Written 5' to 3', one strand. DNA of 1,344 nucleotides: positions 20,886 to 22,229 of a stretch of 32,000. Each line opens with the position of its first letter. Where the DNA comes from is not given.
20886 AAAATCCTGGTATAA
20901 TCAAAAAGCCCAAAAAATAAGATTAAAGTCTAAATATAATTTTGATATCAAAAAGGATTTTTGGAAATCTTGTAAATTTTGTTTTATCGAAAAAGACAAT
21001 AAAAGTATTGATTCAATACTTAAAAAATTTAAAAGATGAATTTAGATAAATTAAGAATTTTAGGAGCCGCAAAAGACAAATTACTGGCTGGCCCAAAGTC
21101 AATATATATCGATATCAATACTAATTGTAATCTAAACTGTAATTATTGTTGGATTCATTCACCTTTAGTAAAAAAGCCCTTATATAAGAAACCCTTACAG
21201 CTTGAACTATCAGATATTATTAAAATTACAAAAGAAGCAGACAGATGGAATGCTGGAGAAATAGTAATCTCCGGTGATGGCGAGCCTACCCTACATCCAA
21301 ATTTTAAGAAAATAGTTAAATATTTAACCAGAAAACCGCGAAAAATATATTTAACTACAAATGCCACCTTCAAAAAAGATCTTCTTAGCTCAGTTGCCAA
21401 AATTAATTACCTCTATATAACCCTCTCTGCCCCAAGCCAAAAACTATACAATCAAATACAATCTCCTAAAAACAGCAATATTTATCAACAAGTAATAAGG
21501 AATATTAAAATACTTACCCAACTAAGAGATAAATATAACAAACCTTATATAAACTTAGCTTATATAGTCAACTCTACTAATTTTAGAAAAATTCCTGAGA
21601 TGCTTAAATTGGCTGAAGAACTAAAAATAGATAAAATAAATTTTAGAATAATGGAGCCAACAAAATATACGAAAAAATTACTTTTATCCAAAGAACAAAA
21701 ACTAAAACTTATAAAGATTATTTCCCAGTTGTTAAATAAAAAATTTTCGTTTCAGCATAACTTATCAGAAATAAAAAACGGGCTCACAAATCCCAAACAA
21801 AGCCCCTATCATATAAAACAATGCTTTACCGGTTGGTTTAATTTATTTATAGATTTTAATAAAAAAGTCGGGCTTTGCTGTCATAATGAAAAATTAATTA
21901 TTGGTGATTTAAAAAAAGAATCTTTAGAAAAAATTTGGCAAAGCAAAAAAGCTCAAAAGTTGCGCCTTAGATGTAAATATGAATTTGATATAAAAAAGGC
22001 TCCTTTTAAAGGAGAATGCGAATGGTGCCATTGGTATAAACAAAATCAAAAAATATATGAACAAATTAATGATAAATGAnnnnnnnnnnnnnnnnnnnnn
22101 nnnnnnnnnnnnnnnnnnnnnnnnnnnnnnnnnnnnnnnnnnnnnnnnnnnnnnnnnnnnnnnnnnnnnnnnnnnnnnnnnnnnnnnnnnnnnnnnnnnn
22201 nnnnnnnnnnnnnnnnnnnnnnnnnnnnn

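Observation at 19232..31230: Convergent 13-gene island: four radical-SAM enzymes, a private KS/ACP/KS-like set and amino-sugar tailoring enzymes, matching no pathway I can name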

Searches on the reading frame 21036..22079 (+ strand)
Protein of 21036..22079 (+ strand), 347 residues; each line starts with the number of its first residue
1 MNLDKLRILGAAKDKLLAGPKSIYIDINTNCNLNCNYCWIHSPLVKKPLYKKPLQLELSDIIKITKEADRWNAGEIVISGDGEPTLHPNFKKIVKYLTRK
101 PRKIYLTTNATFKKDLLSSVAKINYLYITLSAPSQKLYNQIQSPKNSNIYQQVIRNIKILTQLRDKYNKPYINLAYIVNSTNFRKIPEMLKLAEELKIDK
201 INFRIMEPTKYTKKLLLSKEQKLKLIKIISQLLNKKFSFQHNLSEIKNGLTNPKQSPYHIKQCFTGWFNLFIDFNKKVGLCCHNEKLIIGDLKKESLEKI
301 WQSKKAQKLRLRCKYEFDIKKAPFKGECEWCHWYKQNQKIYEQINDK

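Call 5: search_protein_families(library=pfam, proteins=[window:21036-22079:+], max_evalue=0.01)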
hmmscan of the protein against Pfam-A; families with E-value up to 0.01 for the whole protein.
window:21036-22079:+ (347 aa): 3 families
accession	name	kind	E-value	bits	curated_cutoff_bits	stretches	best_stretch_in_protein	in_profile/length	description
PF04055.27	Radical_SAM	-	2.8e-19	70.3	29.5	1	28-162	4-138/166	Radical SAM superfamily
PF13186.11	SPASM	-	1.9e-10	41.3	21.5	1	263-331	1-66/67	Iron-sulfur cluster-binding domain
PF13353.11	Fer4_12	-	7e-05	23.6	22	0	29-129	13-112/137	4Fe-4S single cluster domain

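Call 7: search_protein_families(library=ncbifam, proteins=[window:21036-22079:+], max_evalue=0.01)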
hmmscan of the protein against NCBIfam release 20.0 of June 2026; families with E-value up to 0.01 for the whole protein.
window:21036-22079:+ (347 aa): 45 families (the best 25 are shown)
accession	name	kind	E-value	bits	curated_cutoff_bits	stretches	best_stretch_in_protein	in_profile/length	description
TIGR04317.1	W_rSAM_matur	equivalog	6.2e-28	97.9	380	1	20-237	3-218/349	tungsten cofactor oxidoreductase radical SAM maturase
TIGR02666.1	moaA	equivalog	3.3e-16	59.2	284.05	1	24-241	13-224/336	GTP 3',8-cyclase MoaA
TIGR04321.1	spiroSPASM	subfamily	9.4e-16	57.5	250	2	13-162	223-378/510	spiro-SPASM protein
TIGR02668.1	moaA_archaeal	equivalog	1.1e-14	54.1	325.25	1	22-224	11-202/303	GTP 3',8-cyclase MoaA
NF033640.1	N_Twi_rSAM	subfamily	4e-14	52.5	170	2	20-242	110-348/398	twitch domain-containing radical SAM protein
TIGR04251.1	SCM_rSAM_ScmF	equivalog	7.1e-14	51.9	400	1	21-220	4-196/353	SynChlorMet cassette radical SAM/SPASM protein ScmF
NF001199.0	PRK00164.2-1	equivalog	7.5e-14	51.6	231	1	21-207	12-189/308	GTP 3',8-cyclase MoaA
TIGR04038.1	tatD_link_rSAM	subfamily_domain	6.2e-13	49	129.7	1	21-169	8-162/192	TatD family nuclease-associated radical SAM protein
TIGR04054.1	rSAM_NirJ1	equivalog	2.7e-12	46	650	1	19-206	35-210/387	putative heme d1 biosynthesis radical SAM protein NirJ1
NF038283.1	viperin_w_prok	equivalog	5e-12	45.6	180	1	26-221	7-205/281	viperin family antiviral radical SAM protein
TIGR04051.1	rSAM_NirJ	equivalog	1.2e-11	44.2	515.45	1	29-203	10-173/354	heme d1 biosynthesis radical SAM protein NirJ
NF050035.1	rSAM_WgK_link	exception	3.7e-11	42.6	650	1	20-232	8-212/367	radical SAM/SPASM peptide maturase WgkB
TIGR02109.1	PQQ_syn_pqqE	equivalog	6.9e-11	41.7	381.35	1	19-306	5-285/358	pyrroloquinoline quinone biosynthesis protein PqqE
TIGR03470.1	HpnH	equivalog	1.2e-10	40.9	225.05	1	29-242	36-239/318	adenosyl-hopene transferase HpnH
TIGR04546.1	rSAM_ahbC_deAc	equivalog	2.6e-10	39.7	650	1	26-210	44-217/390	12,18-didecarboxysiroheme deacetylase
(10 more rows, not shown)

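Call 32: search_solved_structures(query=window:21036-22076:+, max_evalue=0.001)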
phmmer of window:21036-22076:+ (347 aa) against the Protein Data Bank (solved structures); distinct sequences matched with E-value up to 0.001: 1.
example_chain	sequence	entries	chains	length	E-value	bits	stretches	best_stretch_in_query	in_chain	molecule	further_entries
2yx0_A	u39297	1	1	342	5e-06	29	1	66-175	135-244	radical sam enzyme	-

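Call 39: search_protein_representatives(protein=window:21036-22076:+)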
Query: 347 residues. Proteins with E-value up to 0.001 (for the whole library): 12571; up to 1e-10: 1752; up to 1e-30: 145. The best 150 are listed.
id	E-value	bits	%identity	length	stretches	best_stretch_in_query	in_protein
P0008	3.8e-129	447.0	54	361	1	1-344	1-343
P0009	8.1e-107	373.6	49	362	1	2-344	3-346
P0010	1.2e-96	340.2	44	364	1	3-341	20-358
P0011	1.0e-93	330.5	44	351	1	3-345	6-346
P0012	1.0e-90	320.7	43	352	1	10-341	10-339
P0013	2.4e-88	312.9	44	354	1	3-345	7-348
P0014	7.3e-83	294.8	43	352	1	1-336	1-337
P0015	3.2e-77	276.3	28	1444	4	8-323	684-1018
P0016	1.7e-76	273.9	41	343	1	9-332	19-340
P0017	3.7e-75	269.5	41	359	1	1-338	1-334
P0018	4.4e-75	269.3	30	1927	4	17-240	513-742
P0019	3.1e-74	266.5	41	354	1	4-345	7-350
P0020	2.5e-69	250.3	38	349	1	1-344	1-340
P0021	6.2e-69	249.0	27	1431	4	13-233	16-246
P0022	1.1e-67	245.0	39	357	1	2-344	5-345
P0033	2.3e-55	204.5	27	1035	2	5-312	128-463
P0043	9.8e-51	189.2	30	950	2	13-311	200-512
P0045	1.7e-50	188.4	26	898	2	4-339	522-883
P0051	3.2e-48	180.9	26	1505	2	15-315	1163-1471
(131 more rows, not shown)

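Call 40: search_protein_families(library=pfam, proteins=[P0015, P0018, P0021, P0033, P0043, P0045, P0051], max_evalue=0.0001)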
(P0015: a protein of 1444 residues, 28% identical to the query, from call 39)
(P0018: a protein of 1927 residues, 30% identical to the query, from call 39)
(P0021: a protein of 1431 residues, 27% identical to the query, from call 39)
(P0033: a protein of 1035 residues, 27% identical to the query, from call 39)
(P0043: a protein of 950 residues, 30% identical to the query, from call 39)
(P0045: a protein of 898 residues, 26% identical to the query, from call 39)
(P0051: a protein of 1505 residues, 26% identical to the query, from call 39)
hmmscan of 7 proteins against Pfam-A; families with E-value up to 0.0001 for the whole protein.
P0015 (1444 aa): 3 families
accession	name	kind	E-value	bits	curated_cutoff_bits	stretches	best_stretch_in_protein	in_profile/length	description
PF04055.27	Radical_SAM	-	1.1e-55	188.7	29.5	3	704-874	3-166/166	Radical SAM superfamily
PF13186.11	SPASM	-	2.3e-37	127.6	21.5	3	387-457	1-67/67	Iron-sulfur cluster-binding domain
PF13353.11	Fer4_12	-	1e-10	42.5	22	0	707-803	14-110/137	4Fe-4S single cluster domain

P0018 (1927 aa): 4 families
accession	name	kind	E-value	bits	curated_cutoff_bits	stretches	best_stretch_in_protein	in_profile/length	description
PF04055.27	Radical_SAM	-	1.7e-64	217.4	29.5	4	1175-1345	3-166/166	Radical SAM superfamily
PF13186.11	SPASM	-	5e-34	116.8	21.5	3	871-923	1-56/67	Iron-sulfur cluster-binding domain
PF02310.24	B12-binding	-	4.7e-09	36.6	32.1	1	38-138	19-120/121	B12 binding domain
PF13353.11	Fer4_12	-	2e-08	35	22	0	525-607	13-90/137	4Fe-4S single cluster domain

P0021 (1431 aa): 3 families
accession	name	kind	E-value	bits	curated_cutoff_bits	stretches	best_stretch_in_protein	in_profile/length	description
PF04055.27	Radical_SAM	-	1.1e-48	166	29.5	3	676-818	3-139/166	Radical SAM superfamily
PF13186.11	SPASM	-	6.1e-33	113.4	21.5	3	383-434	1-57/67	Iron-sulfur cluster-binding domain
PF13353.11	Fer4_12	-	3.8e-10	40.6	22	0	34-117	13-90/137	4Fe-4S single cluster domain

P0033 (1035 aa): 2 families
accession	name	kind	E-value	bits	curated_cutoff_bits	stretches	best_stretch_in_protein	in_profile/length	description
PF04055.27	Radical_SAM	-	7.8e-30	104.7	29.5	2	150-329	3-164/166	Radical SAM superfamily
PF13186.11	SPASM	-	5.7e-18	65.4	21.5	2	416-464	1-53/67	Iron-sulfur cluster-binding domain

P0043 (950 aa): 3 families
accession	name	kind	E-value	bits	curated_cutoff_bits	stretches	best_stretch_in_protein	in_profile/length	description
PF04055.27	Radical_SAM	-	3.6e-36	125.3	29.5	2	615-758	3-140/166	Radical SAM superfamily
PF13186.11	SPASM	-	8.5e-28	96.9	21.5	2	858-925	1-67/67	Iron-sulfur cluster-binding domain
PF13353.11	Fer4_12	-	7.8e-07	29.9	22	0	618-734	14-123/137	4Fe-4S single cluster domain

P0045 (898 aa): 2 families
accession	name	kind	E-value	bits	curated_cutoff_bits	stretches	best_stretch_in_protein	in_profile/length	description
PF04055.27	Radical_SAM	-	5.3e-35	121.5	29.5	2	545-692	3-139/166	Radical SAM superfamily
PF13186.11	SPASM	-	8.2e-13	48.9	21.5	1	802-855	1-53/67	Iron-sulfur cluster-binding domain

P0051 (1505 aa): 4 families
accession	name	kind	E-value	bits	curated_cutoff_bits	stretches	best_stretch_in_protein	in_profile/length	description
PF04055.27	Radical_SAM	-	2.6e-62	210.3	29.5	3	213-375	4-166/166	Radical SAM superfamily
PF13186.11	SPASM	-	1.1e-26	93.4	21.5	2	1419-1468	1-53/67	Iron-sulfur cluster-binding domain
PF02310.24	B12-binding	-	3.6e-07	30.5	32.1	1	40-144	14-120/121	B12 binding domain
PF13353.11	Fer4_12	-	7e-05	23.6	22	0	778-874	13-106/137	4Fe-4S single cluster domain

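Call 44: find_related_loci(query=A4, collection=metagenome_contigs, flank=10000)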
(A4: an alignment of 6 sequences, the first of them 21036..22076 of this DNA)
Query A4 (347 aa) in metagenome_contigs; peptide patterns used: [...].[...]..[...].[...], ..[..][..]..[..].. (x = any residue, [..] = any of these).
600 stretches matched a pattern (row limit reached: there are more); 114 encode a relative of the query (tblastn E <= 1e-3); the best 80 are kept; 80 distinct loci.
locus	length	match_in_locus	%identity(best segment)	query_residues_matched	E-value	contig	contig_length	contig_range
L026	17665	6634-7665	64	3-346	3e-151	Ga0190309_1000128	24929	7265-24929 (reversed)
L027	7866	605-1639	57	1-345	3e-129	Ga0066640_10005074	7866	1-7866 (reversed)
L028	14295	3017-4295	38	6-340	4e-66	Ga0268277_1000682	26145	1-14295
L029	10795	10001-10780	38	13-273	4e-53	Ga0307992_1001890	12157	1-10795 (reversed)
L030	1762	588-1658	29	4-340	1e-52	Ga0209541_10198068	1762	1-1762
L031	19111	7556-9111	44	3-340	4e-103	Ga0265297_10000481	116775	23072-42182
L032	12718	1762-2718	31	18-333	1e-54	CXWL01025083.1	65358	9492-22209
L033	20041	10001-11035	31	4-344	1e-51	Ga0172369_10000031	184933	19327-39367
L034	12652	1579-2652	26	7-344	1e-36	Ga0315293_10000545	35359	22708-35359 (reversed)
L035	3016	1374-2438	27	10-344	2e-32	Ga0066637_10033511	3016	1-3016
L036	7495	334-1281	31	7-310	1e-29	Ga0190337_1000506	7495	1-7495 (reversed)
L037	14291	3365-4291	28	13-331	1e-28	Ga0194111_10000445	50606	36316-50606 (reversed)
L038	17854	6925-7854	29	19-344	2e-28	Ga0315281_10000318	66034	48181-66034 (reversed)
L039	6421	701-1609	27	19-331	4e-27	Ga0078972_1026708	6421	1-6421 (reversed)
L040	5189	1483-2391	26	19-331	7e-27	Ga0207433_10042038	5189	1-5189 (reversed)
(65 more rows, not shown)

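Call 55: search_protein_families(library=pfam, proteins=[L026:10815-11678:+, L026:16465-16917:-, L026:16069-16464:-, L026:15834-16103:-, L026:14064-15449:-, L026:13766-14059:-, L026:12967-13806:-, L026:11636-12964:+], max_evalue=1)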
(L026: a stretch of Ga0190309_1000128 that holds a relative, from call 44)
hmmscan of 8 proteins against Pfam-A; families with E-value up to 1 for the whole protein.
L026:10815-11678:+ (287 aa): 1 family
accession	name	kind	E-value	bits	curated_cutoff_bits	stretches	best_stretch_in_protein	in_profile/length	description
PF01478.23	Peptidase_A24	-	5.6e-05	24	26.5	1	7-118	2-103/104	Type IV leader peptidase family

L026:16465-16917:- (150 aa): 2 families
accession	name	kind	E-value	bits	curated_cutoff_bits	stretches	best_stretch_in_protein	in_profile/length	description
PF11337.13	DUF3139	-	0.045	14.8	27.3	1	3-56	2-52/83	Protein of unknown function (DUF3139)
PF21734.3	10_blade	-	0.052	13.3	27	1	20-63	268-311/345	10-bladed beta propeller domain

L026:16069-16464:- (131 aa): 0 families

L026:15834-16103:- (89 aa): 1 family
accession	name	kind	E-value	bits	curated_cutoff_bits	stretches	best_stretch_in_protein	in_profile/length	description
PF14916.11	CCDC92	-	0.038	14.3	28.3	1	10-56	8-50/57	Coiled-coil domain of unknown function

L026:14064-15449:- (461 aa): 3 families
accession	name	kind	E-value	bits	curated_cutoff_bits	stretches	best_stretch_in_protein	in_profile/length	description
PF04055.27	Radical_SAM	-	1.5e-17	64.7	29.5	1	91-253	2-164/166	Radical SAM superfamily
PF13353.11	Fer4_12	-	4.2e-10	40.5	22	1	90-216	9-132/137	4Fe-4S single cluster domain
PF13186.11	SPASM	-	5.5e-05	23.8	21.5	1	336-384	1-48/67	Iron-sulfur cluster-binding domain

L026:13766-14059:- (97 aa): 0 families

L026:12967-13806:- (279 aa): 0 families

L026:11636-12964:+ (442 aa): 2 families
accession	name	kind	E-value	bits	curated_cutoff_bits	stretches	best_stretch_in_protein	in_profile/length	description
PF04055.27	Radical_SAM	-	4.6e-19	69.6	29.5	1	133-262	1-139/166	Radical SAM superfamily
PF13353.11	Fer4_12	-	0.00031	21.5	22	1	137-201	13-82/137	4Fe-4S single cluster domain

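Call 56: search_protein_families(library=ncbifam, proteins=[L026:10815-11678:+, L026:16465-16917:-, L026:16069-16464:-, L026:15834-16103:-, L026:14064-15449:-, L026:13766-14059:-, L026:12967-13806:-, L026:11636-12964:+], max_evalue=0.01)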
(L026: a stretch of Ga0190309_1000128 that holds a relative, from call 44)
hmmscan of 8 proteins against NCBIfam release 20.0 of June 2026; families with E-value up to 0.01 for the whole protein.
L026:10815-11678:+ (287 aa): 0 families

L026:16465-16917:- (150 aa): 0 families

L026:16069-16464:- (131 aa): 1 family
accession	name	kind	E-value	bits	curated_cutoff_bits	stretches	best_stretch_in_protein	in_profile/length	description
TIGR03976.1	chp_LLNDYxLRE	equivalog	2.9e-11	43.6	50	1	18-101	3-87/90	His-Xaa-Ser system protein HxsD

L026:15834-16103:- (89 aa): 0 families

L026:14064-15449:- (461 aa): 71 families (the best 25 are shown)
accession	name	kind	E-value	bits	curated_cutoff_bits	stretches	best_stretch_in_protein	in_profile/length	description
TIGR03978.1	rSAM_paired_1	equivalog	6.4e-119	397.7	370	1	9-458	2-466/466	His-Xaa-Ser system radical SAM maturase HxsB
NF047865.1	rSAM_PapB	equivalog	3.1e-43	148.3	340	1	91-376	8-285/330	PapB family radical SAM/SPASM ranthipeptide maturase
TIGR03974.1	rSAM_six_Cys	equivalog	3.1e-37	128.5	425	1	39-382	53-391/451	thioether cross-link-forming SCIFF peptide maturase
TIGR04068.1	rSAM_ocin_clost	equivalog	3.1e-36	125.2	500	1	35-372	27-387/462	Cys-rich peptide radical SAM maturase CcpM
NF040492.1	not_ScfB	exception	2.6e-34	118.9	855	1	91-382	100-390/450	ScfB-related radical SAM/SPASM orphan maturase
TIGR04064.1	rSAM_nif11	equivalog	5.6e-32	111.1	518.7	2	90-230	82-228/459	nif11-like peptide radical SAM maturase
NF041298.1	rSAM_mat_DynA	equivalog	1.5e-31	109.7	450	1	93-383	8-295/356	dynobactin maturation radical SAM/SPASM protein DynA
TIGR03906.1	quino_hemo_SAM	equivalog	6.3e-31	107.5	453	1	91-371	99-378/467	quinohemoprotein amine dehydrogenase maturation protein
TIGR03942.1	sulfatase_rSAM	equivalog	5.5e-30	104.6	349.45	1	90-383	5-295/363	anaerobic sulfatase maturase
TIGR04083.1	rSAM_pep_methan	hypoth_equivalog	1.6e-28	99.7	300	1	91-377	4-275/376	TIGR04083 family peptide-modifying radical SAM enzyme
NF038107.1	rSAM_NF038107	equivalog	2.5e-28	99.1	600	1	16-292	13-302/444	Cys-every-fifth radical SAM/SPASM peptide maturase CefB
TIGR04115.1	rSAM_Cxxx_rpt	equivalog_domain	5.7e-27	95.1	350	1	91-370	7-288/359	radical SAM peptide maturase, CXXX-repeat target family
TIGR04463.1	rSAM_vs_C_rich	equivalog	1.2e-26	93.5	525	1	33-261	29-262/438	TIGR04463 family radical SAM/SPASM RiPP maturase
NF035951.1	rSAM_RumMC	equivalog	1.8e-25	89.6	720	1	35-226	60-259/510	RumMC family radical SAM sactipeptide maturase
TIGR04163.1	rSAM_cobopep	equivalog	3.4e-25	88.7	375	1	92-441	70-420/428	peptide-modifying radical SAM enzyme CbpB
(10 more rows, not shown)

L026:13766-14059:- (97 aa): 1 family
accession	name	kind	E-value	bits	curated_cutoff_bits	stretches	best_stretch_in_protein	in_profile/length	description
NF038309.1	HisXaaSer_A3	equivalog_domain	2.4e-12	46.4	65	1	8-96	1-81/81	His-Xaa-Ser repeat protein HxsA3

L026:12967-13806:- (279 aa): 1 family
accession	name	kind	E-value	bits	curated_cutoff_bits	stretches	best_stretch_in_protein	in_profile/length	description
TIGR01903.2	cas5_csm4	equivalog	0.0083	15.5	55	0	14-92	50-123/304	type III-A CRISPR-associated RAMP protein Csm4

L026:11636-12964:+ (442 aa): 68 families (the best 25 are shown)
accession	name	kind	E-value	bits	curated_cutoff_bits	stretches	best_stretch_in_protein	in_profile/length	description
TIGR04317.1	W_rSAM_matur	equivalog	7.2e-26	91.1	380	1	128-294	3-178/349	tungsten cofactor oxidoreductase radical SAM maturase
TIGR04545.1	rSAM_ahbD_hemeb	equivalog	3.3e-23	82.7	500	1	131-439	2-334/339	heme b synthase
TIGR04053.2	TIGR04053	equivalog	3.8e-22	79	395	2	128-332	7-221/366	TIGR04053 family radical SAM/SPASM domain-containing protein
TIGR04347.1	pseudo_SAM_Halo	equivalog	3.1e-21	76.1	525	2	130-240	39-153/390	TIGR04347 family pseudo-SAM/SPASM protein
TIGR04055.1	rSAM_NirJ2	equivalog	9.3e-20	71.4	500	2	134-254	5-128/326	putative heme d1 biosynthesis radical SAM protein NirJ2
TIGR04051.1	rSAM_NirJ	equivalog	3.7e-19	68.9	515.45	1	132-259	5-135/354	heme d1 biosynthesis radical SAM protein NirJ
TIGR02109.1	PQQ_syn_pqqE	equivalog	2e-18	66.5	381.35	1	127-293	5-175/358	pyrroloquinoline quinone biosynthesis protein PqqE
TIGR02666.1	moaA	equivalog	3.3e-18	65.7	284.05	1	133-275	14-167/336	GTP 3',8-cyclase MoaA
TIGR04054.1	rSAM_NirJ1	equivalog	1.1e-17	63.8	650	1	131-298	38-208/387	putative heme d1 biosynthesis radical SAM protein NirJ1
TIGR04546.1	rSAM_ahbC_deAc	equivalog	1.2e-17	63.8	650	1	125-290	35-203/390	12,18-didecarboxysiroheme deacetylase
NF045574.1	sacti_mat_StsB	exception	1.6e-17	63.5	625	1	116-295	83-264/466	StsB family radical SAM/SPASM domain sactipeptide maturase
TIGR04251.1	SCM_rSAM_ScmF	equivalog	7.8e-17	61.7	400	1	130-256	5-138/353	SynChlorMet cassette radical SAM/SPASM protein ScmF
TIGR02668.1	moaA_archaeal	equivalog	3.5e-16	59.1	325.25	1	131-255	12-139/303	GTP 3',8-cyclase MoaA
TIGR04133.1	rSAM_w_lipo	hypoth_equivalog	1.1e-15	57.4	425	1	129-330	24-236/350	TIGR04133 family radical SAM/SPASM protein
NF050035.1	rSAM_WgK_link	exception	3e-15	56.1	650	1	128-293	8-177/367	radical SAM/SPASM peptide maturase WgkB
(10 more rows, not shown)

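Call 64: search_protein_families(library=pfam, proteins=[L031:12277-13071:+, L033:18410-19240:-], max_evalue=1)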
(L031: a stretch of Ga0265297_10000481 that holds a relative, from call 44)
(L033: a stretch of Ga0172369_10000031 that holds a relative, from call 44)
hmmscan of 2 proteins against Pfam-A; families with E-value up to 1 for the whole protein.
L031:12277-13071:+ (264 aa): 1 family
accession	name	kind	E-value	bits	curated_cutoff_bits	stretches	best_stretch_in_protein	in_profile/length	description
PF00733.27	Asn_synthase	-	0.0089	16.2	21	1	41-80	11-52/354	Asparagine synthase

L033:18410-19240:- (276 aa): 1 family
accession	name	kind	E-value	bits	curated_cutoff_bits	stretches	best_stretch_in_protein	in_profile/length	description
PF00733.27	Asn_synthase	-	2.3e-07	31.3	21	1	57-182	11-132/354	Asparagine synthase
